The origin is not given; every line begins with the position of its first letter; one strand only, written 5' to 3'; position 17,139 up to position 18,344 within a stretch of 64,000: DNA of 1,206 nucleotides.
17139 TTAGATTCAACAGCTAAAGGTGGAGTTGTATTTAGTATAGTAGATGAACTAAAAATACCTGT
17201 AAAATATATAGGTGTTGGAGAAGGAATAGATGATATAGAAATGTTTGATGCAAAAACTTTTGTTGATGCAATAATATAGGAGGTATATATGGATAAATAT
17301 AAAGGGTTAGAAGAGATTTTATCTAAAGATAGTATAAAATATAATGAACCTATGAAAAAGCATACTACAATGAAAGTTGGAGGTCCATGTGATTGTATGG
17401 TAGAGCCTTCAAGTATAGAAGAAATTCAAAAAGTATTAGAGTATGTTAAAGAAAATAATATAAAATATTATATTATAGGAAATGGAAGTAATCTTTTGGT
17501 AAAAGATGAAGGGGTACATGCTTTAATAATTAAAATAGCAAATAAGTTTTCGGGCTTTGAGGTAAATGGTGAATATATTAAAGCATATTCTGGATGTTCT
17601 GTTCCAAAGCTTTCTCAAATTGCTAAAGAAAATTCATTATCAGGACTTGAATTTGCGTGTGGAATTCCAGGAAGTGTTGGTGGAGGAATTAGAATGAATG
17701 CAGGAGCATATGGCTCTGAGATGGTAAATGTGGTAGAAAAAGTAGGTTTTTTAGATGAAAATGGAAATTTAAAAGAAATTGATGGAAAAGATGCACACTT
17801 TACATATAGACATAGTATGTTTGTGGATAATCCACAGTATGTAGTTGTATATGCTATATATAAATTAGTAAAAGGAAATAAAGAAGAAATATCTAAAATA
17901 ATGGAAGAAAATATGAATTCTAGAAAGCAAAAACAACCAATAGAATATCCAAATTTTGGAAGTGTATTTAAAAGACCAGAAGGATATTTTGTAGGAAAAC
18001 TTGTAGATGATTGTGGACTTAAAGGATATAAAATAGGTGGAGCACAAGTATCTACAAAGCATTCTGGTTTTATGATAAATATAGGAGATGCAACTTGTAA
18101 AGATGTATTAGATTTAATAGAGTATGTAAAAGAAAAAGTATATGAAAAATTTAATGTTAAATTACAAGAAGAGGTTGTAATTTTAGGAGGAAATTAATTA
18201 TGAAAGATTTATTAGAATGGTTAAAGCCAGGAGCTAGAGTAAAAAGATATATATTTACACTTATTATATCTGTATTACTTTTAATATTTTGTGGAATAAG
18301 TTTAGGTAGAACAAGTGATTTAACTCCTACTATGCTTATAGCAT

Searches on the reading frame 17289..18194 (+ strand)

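Call 64: search_protein_families(library=pfam, proteins=[window:17289-18194:+], max_evalue=0.00001)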
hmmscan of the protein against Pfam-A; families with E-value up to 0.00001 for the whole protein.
window:17289-18194:+ (302 aa): 2 families
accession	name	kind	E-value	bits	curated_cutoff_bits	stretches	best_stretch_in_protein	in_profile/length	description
PF02873.21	MurB_C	-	1.8e-37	128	27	1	200-298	1-98/99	UDP-N-acetylenolpyruvoylglucosamine reductase, C-terminal domain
PF01565.28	FAD_binding_4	-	6.7e-23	81.4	26.4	1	35-164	2-138/139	FAD binding domain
